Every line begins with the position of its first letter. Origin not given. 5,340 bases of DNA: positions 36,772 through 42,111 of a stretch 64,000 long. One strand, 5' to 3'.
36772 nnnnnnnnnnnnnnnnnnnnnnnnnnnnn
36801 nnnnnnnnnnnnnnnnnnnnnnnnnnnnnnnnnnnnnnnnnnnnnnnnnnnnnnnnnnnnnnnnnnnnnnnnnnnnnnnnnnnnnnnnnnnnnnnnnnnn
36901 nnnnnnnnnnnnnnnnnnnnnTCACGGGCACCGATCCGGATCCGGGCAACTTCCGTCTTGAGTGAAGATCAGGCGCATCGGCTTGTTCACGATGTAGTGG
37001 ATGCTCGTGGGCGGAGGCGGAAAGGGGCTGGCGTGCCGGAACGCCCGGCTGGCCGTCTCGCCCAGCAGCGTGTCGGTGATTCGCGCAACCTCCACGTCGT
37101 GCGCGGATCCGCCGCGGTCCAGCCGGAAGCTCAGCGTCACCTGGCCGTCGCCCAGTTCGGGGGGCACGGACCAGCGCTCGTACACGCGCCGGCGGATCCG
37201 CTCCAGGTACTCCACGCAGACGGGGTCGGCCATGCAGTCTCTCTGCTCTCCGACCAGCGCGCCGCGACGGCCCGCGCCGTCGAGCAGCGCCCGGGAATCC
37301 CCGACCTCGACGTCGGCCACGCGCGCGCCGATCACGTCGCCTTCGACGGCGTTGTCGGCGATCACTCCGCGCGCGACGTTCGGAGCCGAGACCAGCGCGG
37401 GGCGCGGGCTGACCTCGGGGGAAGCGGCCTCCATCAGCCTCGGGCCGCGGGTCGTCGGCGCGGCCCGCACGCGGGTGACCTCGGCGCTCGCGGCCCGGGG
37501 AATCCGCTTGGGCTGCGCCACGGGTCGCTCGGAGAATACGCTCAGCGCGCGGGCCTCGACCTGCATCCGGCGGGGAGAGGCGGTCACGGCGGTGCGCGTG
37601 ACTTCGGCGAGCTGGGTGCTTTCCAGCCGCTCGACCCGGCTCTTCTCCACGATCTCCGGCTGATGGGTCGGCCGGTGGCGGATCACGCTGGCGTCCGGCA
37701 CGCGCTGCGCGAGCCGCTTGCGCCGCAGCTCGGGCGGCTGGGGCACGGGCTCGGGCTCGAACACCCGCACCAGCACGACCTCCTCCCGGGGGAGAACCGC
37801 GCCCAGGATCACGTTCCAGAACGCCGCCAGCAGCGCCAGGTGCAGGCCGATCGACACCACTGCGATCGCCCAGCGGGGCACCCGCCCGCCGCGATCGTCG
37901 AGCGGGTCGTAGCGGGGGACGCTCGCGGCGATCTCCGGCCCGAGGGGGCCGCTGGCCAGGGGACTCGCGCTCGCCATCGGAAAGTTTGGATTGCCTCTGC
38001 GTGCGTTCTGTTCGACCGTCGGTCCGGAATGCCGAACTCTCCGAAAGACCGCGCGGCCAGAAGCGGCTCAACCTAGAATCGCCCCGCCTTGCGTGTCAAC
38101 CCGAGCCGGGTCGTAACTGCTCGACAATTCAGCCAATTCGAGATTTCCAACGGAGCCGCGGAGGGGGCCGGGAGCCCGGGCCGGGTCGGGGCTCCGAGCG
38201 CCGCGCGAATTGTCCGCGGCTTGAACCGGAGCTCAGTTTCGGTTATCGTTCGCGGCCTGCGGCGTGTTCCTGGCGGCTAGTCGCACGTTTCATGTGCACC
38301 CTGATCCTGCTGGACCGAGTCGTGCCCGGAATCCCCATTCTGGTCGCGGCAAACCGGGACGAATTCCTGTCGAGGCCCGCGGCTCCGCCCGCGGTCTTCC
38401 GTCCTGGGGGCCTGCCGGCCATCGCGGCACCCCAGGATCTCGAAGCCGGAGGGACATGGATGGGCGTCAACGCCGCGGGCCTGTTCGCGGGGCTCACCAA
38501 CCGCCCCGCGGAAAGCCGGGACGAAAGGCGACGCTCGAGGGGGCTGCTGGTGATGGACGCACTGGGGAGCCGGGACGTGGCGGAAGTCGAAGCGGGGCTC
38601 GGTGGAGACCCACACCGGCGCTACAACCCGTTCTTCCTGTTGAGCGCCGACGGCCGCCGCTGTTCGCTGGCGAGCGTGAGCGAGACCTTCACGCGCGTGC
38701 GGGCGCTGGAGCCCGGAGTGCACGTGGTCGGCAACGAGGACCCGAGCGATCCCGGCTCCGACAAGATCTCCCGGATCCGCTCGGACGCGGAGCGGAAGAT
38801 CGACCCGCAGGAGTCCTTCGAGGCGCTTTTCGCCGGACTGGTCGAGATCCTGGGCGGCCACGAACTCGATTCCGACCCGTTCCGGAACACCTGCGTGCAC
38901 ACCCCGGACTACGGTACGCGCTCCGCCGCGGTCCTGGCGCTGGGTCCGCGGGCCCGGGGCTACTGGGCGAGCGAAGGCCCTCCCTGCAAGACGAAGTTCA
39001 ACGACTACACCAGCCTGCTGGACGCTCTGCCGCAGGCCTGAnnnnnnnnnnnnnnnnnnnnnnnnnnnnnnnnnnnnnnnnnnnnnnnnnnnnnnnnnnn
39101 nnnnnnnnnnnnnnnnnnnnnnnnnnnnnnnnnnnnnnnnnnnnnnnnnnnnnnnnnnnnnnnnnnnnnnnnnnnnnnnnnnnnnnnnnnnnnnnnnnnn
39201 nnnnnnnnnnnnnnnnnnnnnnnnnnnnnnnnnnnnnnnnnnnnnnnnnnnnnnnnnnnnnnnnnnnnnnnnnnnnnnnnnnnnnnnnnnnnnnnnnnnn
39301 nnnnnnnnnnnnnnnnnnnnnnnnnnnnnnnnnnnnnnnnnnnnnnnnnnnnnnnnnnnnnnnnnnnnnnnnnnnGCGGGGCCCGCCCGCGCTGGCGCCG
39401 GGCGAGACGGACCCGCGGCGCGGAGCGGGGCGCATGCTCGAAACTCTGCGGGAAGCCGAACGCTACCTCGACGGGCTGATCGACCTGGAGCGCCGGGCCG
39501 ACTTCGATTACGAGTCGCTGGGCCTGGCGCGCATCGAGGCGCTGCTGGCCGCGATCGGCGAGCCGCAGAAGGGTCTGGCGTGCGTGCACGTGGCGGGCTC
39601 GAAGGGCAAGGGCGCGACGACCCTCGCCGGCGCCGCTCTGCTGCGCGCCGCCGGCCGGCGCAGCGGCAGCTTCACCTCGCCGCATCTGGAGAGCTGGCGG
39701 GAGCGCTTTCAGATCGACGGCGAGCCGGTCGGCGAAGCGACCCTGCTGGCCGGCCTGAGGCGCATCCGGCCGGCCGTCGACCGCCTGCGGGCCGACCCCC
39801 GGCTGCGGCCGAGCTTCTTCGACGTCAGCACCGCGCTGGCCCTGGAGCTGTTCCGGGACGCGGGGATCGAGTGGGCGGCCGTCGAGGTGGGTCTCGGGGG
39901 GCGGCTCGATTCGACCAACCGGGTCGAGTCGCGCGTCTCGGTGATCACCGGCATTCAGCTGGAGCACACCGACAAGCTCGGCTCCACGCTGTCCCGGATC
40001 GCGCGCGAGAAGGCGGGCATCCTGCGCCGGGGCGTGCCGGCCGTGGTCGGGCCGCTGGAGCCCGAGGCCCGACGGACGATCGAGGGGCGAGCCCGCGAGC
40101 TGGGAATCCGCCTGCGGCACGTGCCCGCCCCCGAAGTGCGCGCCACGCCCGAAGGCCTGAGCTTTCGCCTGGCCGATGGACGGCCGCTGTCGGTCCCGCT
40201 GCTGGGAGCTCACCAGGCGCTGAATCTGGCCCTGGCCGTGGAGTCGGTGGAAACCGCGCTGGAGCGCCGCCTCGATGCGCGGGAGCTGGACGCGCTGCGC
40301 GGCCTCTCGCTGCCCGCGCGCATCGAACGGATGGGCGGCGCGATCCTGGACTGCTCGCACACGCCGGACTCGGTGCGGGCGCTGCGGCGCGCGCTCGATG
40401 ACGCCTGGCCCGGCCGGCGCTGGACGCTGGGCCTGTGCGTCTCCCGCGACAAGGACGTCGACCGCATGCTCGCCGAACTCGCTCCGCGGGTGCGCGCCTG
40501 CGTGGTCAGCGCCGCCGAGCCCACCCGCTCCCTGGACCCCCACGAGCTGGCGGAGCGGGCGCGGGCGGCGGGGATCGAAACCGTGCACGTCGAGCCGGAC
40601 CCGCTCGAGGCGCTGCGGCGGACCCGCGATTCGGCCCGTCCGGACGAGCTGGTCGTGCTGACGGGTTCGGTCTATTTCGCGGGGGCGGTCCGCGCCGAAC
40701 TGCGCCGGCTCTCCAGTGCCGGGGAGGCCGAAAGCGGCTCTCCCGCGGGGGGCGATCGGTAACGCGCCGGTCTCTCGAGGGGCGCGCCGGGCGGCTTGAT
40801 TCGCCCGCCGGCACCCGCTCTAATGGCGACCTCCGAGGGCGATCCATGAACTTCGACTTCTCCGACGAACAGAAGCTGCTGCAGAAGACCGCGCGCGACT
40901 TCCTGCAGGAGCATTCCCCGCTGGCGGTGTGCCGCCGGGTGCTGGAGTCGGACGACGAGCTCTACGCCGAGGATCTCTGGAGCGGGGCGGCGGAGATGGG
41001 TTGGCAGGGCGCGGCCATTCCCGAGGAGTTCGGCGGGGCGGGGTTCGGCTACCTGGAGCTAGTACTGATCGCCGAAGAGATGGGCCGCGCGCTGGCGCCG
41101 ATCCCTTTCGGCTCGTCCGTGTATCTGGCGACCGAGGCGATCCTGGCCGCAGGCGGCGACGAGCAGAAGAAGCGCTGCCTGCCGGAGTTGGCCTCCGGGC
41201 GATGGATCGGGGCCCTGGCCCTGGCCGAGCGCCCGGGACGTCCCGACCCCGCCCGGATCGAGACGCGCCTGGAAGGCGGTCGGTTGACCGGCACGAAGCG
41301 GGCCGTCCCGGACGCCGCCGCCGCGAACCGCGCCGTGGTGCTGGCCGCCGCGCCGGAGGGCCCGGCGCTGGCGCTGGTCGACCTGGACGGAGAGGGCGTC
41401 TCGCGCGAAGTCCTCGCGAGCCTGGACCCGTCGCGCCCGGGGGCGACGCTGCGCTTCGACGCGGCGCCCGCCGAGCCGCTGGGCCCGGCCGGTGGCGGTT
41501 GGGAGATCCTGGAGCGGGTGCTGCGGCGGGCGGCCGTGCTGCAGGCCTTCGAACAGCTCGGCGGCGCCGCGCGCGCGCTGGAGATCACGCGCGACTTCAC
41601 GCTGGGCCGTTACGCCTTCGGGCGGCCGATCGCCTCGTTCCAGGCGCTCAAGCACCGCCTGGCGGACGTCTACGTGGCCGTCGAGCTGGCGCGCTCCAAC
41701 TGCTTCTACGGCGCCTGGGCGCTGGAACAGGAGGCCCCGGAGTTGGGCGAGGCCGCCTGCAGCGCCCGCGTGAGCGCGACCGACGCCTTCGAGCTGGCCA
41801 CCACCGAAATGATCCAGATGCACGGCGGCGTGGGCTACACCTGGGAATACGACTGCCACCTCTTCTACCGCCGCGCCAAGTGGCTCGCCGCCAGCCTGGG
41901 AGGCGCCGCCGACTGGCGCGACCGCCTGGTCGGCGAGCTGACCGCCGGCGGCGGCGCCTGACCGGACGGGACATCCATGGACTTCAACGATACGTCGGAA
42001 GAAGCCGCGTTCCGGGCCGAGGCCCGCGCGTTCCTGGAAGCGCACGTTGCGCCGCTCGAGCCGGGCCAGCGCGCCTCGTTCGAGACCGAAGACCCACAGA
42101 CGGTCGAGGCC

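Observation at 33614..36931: About 1105-aa secreted protein made almost entirely of about 40 Dx[DN]xDG-type (EF-hand-loop-like) 24-25-aa repeats, with a Cys-bearing C-terminal end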

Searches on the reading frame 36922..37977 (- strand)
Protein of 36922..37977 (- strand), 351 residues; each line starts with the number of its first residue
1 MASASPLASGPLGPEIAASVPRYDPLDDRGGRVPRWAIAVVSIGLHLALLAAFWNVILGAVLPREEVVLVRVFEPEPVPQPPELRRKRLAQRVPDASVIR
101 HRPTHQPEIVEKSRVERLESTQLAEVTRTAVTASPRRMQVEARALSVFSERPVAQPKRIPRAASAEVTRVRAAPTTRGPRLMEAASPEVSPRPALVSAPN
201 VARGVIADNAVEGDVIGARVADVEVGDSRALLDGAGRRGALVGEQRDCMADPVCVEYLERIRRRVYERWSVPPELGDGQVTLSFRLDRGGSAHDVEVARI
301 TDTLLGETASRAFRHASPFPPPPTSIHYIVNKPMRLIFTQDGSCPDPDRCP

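Call 5: search_protein_families(library=pfam, proteins=[window:36922-37977:-], max_evalue=1)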
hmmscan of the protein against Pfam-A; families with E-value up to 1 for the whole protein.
window:36922-37977:- (351 aa): 3 families
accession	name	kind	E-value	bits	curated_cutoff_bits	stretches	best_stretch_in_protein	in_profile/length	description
PF13103.11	TonB_2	-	7.2e-05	23.3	22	1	256-323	3-72/85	TonB C terminal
PF03544.19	TonB_C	-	0.00022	22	24.6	1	277-323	15-62/79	Gram-negative bacterial TonB protein C-terminal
PF07750.17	GcrA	-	0.19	12.6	26.9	1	121-187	26-92/155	GcrA cell cycle regulator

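Call 6: search_protein_families(library=ncbifam, proteins=[window:36922-37977:-], max_evalue=1)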
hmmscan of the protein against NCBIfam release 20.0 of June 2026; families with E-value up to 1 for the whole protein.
window:36922-37977:- (351 aa): 3 families
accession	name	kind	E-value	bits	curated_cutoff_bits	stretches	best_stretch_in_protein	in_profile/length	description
TIGR02794.1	tolA_full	equivalog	3.2e-08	33.2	59.45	2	255-326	278-348/362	cell envelope integrity protein TolA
TIGR01352.1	tonB_Cterm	subfamily_domain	1.5e-05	25.2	27.1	1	277-325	13-62/76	TonB family protein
NF050816.1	sig70cofacGcrA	equivalog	0.08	13.2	280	1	121-197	26-94/173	cell cycle sigma 70 cofactor GcrA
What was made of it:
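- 36922..37977 (-): TonB/TolA-family transducer gene (351 aa), translationally coupled to BigRep. It has a cytoplasmic N-terminus, a transmembrane helix with SxxxH, a Pro-rich stretch, a linker and a TonB_C-type C-terminal domain. Pfam TonB_2 23.3 bits (cut-off 22) and a NCBIfam tolA_full sub-threshold hit (calls 5, 6).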

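Call 74: find_homologous_proteins(query=window:36922-37977:-, max_evalue=1e-8)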
Query window:36922-37977:- (351 aa): 12 proteins with E <= 1e-8 among 8000 candidates.
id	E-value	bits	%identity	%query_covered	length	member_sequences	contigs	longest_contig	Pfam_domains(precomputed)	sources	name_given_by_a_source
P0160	2.1e-223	759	100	100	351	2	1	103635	-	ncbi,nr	ncbi:MAG: TonB C-terminal domain-containing protein [Proteobacteria bacterium]|nr:TonB C-terminal do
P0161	3.9e-167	574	78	98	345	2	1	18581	-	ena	-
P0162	2.1e-103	365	53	95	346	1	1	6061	-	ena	-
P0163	1.0e-102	362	54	92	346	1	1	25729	-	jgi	jgi:TonB family protein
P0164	2.7e-90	322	50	93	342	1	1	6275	PF13103.12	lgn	-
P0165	8.0e-89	317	48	92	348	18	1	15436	PF13103.12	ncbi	-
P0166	1.4e-88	316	50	92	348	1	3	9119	-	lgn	-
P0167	1.6e-79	286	45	96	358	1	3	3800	-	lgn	-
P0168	1.5e-74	270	46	93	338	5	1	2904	-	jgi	jgi:outer membrane biosynthesis protein TonB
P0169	2.7e-74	269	45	96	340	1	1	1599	-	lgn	-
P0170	3.9e-62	229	38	91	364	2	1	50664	-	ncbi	-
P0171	7.7e-46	175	53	48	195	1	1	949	-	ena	-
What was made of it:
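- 36922..37977 (-): NCBI names it 'TonB C-terminal domain-containing protein' (call 74).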

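Call 75: find_encoding_contigs(protein=P0160, flank=10000, max_places=2)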
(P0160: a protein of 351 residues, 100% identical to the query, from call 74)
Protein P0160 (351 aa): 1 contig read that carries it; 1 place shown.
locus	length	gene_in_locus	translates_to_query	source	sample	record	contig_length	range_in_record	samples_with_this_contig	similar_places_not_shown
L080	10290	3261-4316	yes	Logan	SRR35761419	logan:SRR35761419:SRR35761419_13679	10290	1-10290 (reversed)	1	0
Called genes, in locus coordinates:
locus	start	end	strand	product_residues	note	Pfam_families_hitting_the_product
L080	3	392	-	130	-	?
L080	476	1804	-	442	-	PF08245:Mur_ligase_M (faint), PF27239:FOL3_C (weak), PF02875:Mur_ligase_C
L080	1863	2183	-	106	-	-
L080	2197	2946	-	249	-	PF05742:TANGO2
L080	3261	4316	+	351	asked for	-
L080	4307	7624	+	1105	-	-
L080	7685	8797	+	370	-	-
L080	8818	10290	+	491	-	?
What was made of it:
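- Checked: An independent gene caller gives the same 1105-aa product on a Logan contig of the same organism (call 75).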

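Call 91: search_protein_families(library=padloc, proteins=[window:36922-37977:-], max_evalue=0.001)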
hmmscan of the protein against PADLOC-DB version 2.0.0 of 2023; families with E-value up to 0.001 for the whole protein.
window:36922-37977:- (351 aa): 0 families

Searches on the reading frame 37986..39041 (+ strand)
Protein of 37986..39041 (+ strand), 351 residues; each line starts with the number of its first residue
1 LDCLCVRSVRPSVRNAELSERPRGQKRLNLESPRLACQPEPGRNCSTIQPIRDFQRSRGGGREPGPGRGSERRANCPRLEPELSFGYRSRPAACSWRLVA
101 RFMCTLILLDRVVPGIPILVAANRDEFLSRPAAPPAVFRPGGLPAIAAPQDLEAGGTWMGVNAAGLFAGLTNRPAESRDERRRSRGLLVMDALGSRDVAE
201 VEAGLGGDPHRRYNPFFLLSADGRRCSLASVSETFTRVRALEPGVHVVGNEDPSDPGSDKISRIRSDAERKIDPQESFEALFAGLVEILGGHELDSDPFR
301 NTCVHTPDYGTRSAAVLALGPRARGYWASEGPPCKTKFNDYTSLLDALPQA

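Call 46: search_protein_families(library=pfam, proteins=[window:37986-39041:+], max_evalue=0.01)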
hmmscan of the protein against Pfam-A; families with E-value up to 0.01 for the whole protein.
window:37986-39041:+ (351 aa): 1 family
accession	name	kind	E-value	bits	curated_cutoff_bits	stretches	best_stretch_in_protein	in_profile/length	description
PF05742.17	TANGO2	-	3.1e-26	93.5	22.6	1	103-319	1-242/257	Transport and Golgi organisation 2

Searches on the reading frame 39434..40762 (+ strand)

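Call 10: search_protein_families(library=pfam, proteins=[window:39434-40762:+], max_evalue=0.01)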
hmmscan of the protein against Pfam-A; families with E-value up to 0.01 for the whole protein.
window:39434-40762:+ (442 aa): 3 families
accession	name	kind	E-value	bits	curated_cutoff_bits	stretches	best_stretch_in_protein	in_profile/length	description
PF02875.26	Mur_ligase_C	-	4.5e-15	57.1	28.4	1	303-412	14-126/127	Mur ligase, glutamate ligase domain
PF08245.18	Mur_ligase_M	-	5.5e-06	26.9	24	1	133-269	45-197/200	Mur ligase middle domain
PF25528.1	DUF7917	-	0.0056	17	27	0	375-401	12-39/68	Domain of unknown function (DUF7917)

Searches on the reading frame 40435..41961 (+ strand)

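Call 10: search_protein_families(library=pfam, proteins=[window:40435-41961:+], max_evalue=0.01)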
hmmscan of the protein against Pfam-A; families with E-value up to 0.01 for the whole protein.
window:40435-41961:+ (508 aa): 4 families
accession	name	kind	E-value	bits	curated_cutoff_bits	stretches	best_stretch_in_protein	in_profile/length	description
PF02771.21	Acyl-CoA_dh_N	-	1.3e-25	90.4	22.9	1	143-255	1-112/113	Acyl-CoA dehydrogenase, N-terminal domain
PF00441.29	Acyl-CoA_dh_1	-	4.7e-25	88.9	22.4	1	353-485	1-132/150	Acyl-CoA dehydrogenase, C-terminal domain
PF08028.16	Acyl-CoA_dh_2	-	8.9e-05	23.2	22.7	1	370-472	3-114/134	Acyl-CoA dehydrogenase, C-terminal domain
PF02770.24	Acyl-CoA_dh_M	-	0.0023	18.5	33.3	1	260-325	1-76/97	Acyl-CoA dehydrogenase, middle domain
